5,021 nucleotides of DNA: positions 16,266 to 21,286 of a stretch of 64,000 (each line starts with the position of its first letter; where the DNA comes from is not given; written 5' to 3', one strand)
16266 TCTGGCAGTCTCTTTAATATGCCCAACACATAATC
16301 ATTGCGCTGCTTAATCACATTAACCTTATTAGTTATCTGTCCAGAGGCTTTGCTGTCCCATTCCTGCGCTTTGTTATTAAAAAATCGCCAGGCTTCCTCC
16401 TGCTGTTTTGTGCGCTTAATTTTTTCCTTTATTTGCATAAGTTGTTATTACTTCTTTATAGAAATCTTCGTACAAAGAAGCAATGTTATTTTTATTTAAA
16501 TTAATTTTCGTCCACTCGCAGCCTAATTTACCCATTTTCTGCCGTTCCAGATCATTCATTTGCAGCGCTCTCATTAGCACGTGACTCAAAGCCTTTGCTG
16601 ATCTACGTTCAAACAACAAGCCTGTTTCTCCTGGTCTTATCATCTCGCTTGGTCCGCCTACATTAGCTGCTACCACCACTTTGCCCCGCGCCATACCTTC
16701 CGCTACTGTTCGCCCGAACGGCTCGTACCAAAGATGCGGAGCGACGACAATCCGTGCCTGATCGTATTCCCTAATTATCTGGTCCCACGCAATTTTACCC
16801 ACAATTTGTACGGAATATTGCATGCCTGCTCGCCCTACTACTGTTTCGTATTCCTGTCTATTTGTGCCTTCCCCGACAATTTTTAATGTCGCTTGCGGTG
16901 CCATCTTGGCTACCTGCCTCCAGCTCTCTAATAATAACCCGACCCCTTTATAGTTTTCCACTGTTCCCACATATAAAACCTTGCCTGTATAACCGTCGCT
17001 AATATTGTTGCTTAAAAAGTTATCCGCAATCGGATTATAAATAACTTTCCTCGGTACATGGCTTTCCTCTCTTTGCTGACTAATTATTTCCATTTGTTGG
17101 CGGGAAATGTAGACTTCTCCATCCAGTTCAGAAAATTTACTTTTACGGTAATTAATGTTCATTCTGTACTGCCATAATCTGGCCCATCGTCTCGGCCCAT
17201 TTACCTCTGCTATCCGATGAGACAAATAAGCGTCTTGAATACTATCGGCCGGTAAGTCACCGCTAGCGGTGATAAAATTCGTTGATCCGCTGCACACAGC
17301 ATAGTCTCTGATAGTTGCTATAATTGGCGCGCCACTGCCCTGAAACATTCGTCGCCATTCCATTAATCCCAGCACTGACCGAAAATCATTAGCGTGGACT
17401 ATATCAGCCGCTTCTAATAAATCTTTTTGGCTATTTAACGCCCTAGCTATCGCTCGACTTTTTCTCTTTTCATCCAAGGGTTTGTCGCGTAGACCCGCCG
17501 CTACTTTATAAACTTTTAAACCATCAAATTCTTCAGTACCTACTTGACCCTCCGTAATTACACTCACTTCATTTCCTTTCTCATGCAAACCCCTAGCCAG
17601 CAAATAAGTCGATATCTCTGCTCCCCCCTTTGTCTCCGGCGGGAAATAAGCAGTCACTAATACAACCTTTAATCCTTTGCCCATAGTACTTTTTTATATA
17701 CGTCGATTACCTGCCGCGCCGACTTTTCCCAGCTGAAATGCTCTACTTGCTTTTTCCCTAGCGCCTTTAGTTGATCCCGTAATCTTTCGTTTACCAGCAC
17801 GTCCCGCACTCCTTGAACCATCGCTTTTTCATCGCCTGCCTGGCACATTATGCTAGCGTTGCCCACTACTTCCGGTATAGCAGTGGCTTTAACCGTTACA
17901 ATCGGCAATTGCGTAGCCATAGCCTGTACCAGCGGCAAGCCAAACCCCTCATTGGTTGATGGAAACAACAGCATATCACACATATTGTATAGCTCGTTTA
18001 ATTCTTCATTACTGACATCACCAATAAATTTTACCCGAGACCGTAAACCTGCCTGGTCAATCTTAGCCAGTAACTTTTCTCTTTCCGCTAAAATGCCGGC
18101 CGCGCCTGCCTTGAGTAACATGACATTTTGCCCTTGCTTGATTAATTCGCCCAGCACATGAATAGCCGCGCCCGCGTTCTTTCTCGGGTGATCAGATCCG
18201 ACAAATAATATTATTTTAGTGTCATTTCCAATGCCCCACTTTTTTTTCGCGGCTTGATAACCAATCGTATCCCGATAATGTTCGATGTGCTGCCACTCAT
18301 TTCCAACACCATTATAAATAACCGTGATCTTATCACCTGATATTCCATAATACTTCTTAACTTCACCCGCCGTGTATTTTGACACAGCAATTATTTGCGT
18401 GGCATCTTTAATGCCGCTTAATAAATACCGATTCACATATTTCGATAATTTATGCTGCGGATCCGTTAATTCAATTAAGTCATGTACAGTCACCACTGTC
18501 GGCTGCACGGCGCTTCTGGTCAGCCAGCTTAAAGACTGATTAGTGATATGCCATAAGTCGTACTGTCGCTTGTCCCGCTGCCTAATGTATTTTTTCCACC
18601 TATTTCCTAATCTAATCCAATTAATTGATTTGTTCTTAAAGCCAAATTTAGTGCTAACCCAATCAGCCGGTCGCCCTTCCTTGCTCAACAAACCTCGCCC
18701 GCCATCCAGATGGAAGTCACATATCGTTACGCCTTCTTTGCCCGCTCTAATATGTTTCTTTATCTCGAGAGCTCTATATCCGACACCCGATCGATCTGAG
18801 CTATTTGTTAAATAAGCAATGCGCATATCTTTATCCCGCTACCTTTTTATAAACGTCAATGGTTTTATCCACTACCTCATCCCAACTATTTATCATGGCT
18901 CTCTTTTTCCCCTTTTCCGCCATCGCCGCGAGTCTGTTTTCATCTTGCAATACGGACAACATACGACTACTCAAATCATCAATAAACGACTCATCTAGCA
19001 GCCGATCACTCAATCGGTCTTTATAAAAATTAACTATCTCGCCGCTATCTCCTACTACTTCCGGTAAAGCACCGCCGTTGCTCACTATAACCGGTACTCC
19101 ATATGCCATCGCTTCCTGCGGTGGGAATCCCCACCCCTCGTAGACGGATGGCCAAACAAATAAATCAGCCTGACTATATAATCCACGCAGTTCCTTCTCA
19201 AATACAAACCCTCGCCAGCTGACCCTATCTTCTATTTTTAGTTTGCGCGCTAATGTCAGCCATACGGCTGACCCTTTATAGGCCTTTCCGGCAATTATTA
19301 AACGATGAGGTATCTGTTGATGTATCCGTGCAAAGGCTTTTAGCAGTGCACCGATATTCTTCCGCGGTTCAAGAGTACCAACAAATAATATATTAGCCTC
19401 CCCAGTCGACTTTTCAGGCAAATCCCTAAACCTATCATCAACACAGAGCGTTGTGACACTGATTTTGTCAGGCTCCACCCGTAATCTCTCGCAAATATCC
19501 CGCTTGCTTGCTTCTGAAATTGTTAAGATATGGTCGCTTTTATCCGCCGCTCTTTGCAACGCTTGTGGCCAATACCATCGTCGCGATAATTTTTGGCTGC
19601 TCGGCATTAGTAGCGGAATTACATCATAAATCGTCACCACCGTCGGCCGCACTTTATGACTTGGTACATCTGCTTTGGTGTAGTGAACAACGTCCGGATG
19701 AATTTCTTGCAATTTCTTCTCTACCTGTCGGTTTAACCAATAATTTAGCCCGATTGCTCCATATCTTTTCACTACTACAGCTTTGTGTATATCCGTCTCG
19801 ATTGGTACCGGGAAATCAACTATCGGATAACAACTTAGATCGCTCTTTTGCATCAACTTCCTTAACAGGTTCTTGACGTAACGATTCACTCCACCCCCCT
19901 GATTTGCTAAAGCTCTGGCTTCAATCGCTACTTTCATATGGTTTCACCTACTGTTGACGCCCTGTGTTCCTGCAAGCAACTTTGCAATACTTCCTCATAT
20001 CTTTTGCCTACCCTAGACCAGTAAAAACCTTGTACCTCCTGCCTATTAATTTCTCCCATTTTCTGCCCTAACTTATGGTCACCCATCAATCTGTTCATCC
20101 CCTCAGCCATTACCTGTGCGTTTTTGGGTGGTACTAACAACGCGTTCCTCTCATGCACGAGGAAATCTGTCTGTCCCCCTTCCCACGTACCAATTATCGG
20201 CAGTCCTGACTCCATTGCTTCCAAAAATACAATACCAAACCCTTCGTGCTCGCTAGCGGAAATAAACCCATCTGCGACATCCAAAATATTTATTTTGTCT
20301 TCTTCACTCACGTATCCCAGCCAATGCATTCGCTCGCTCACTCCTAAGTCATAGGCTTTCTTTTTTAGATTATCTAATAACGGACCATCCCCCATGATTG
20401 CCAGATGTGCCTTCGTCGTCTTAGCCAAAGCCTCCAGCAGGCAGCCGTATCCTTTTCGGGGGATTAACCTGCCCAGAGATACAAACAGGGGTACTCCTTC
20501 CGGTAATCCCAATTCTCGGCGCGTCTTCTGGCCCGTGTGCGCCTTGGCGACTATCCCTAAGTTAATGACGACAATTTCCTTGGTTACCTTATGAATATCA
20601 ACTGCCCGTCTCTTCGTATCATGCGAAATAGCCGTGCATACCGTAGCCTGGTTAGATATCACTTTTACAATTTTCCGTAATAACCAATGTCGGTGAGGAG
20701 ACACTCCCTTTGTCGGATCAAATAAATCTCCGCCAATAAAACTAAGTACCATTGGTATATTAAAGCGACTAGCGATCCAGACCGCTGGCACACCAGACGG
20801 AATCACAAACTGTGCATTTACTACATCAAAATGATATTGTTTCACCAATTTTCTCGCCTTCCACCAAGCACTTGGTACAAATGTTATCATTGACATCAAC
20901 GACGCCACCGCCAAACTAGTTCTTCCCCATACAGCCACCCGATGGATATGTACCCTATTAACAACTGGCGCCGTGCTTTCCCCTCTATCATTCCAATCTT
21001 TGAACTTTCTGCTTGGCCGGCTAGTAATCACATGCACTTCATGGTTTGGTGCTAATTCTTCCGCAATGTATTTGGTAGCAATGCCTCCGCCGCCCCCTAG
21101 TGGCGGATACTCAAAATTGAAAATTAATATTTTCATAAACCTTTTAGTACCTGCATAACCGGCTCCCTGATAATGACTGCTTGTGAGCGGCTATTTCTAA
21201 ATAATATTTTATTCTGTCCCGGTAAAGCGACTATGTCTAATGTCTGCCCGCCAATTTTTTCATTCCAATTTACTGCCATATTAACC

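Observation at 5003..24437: Unusual density of lipid-carrier glycosylation machinery: three DPM1/GtrB-like GT2 genes plus at least five large GT-C or YfhO-type membrane proteins, including a GtrB-GtrA-GtrC-like triad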

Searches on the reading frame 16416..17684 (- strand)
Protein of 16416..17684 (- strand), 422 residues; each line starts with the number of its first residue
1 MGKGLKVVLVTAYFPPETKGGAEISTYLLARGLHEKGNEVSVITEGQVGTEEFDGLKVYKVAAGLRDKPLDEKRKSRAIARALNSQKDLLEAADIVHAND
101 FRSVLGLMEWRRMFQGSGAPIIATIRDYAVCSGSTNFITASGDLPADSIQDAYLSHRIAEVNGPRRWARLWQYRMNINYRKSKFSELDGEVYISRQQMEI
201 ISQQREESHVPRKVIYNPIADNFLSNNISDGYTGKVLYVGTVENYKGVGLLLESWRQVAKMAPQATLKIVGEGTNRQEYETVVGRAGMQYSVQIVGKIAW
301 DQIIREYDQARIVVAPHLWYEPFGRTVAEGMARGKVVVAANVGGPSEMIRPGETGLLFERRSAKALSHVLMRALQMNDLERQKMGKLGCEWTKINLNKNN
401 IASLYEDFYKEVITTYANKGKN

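Call 22: search_protein_families(library=pfam, proteins=[window:16416-17684:-], max_evalue=0.001)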
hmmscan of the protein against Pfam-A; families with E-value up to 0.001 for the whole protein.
window:16416-17684:- (422 aa): 5 families
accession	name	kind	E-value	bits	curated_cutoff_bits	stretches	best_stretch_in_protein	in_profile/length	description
PF00534.26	Glycos_transf_1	-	7e-32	110.8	26.4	1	235-386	17-167/172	Glycosyl transferases group 1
PF13692.12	Glyco_trans_1_4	-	2.5e-28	99.5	27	1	235-374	3-140/142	Glycosyl transferases group 1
PF13439.12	Glyco_transf_4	-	1.6e-10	41.7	28.5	1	20-130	2-108/170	Glycosyltransferase Family 4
PF13579.12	Glyco_trans_4_4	-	2.4e-08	34.9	29.7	1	20-142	1-103/158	Glycosyl transferase 4-like domain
PF13524.12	Glyco_trans_1_2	-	4.6e-06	27.1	25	1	258-390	8-127/144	Glycosyl transferase-like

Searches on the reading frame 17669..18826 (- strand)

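Call 22: search_protein_families(library=pfam, proteins=[window:17669-18826:-], max_evalue=0.001)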
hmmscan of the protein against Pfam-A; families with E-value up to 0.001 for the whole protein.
window:17669-18826:- (385 aa): 5 families
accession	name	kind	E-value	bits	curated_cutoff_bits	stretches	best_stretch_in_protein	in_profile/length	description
PF00534.26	Glycos_transf_1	-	2.3e-31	109.1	26.4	1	193-359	5-171/172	Glycosyl transferases group 1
PF13692.12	Glyco_trans_1_4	-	1e-24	87.9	27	1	204-344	2-140/142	Glycosyl transferases group 1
PF13439.12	Glyco_transf_4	-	5.1e-18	66.1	28.5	1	14-174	3-166/170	Glycosyltransferase Family 4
PF20706.3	GT4-conflict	-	2.1e-08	34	26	1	206-372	200-384/385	Family 4 Glycosyltransferase in conflict systems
PF13524.12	Glyco_trans_1_2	-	0.00013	22.4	25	1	264-374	28-143/144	Glycosyl transferase-like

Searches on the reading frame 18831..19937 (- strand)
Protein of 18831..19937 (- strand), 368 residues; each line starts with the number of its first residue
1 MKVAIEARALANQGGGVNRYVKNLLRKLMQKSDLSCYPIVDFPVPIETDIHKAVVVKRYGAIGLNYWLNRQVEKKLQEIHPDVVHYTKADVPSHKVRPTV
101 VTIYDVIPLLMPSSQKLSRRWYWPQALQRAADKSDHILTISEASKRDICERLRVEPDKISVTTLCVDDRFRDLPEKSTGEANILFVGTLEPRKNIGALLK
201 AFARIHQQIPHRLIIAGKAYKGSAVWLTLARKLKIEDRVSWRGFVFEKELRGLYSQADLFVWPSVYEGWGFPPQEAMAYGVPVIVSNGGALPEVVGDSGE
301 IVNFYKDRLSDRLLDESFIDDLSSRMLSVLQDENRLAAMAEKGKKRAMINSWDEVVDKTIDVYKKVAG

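Call 22: search_protein_families(library=pfam, proteins=[window:18831-19937:-], max_evalue=0.001)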
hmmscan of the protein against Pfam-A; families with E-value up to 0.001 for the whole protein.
window:18831-19937:- (368 aa): 6 families
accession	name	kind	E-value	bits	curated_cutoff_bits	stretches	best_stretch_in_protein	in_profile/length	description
PF00534.26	Glycos_transf_1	-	1.2e-31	110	26.4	1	174-346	9-172/172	Glycosyl transferases group 1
PF13692.12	Glyco_trans_1_4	-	2.8e-28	99.4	27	1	182-303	3-125/142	Glycosyl transferases group 1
PF13439.12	Glyco_transf_4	-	1.6e-14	54.7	28.5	1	15-167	2-167/170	Glycosyltransferase Family 4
PF20706.3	GT4-conflict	-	2.3e-10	40.5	26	1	158-291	173-316/385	Family 4 Glycosyltransferase in conflict systems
PF13524.12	Glyco_trans_1_2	-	0.00077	19.9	25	0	202-347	9-129/144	Glycosyl transferase-like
PF13579.12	Glyco_trans_4_4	-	0.00079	20.2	29.7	0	97-161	95-154/158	Glycosyl transferase 4-like domain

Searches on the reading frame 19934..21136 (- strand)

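Call 22: search_protein_families(library=pfam, proteins=[window:19934-21136:-], max_evalue=0.001)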
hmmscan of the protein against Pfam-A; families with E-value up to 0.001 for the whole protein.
window:19934-21136:- (400 aa): 6 families
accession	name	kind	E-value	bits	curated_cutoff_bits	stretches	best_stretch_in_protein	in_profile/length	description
PF00534.26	Glycos_transf_1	-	4.4e-37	127.7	26.4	1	204-366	4-171/172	Glycosyl transferases group 1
PF13692.12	Glyco_trans_1_4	-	1.3e-27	97.3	27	1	216-353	2-142/142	Glycosyl transferases group 1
PF13439.12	Glyco_transf_4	-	3.2e-16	60.2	28.5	1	15-195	2-166/170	Glycosyltransferase Family 4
PF13579.12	Glyco_trans_4_4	-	9.9e-15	55.7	29.7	1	15-192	1-156/158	Glycosyl transferase 4-like domain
PF20706.3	GT4-conflict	-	9.5e-08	31.9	26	1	172-340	155-329/385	Family 4 Glycosyltransferase in conflict systems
PF13477.12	Glyco_trans_4_2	-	2.2e-05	25.1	23.4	1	21-163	13-131/139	Glycosyl transferase 4-like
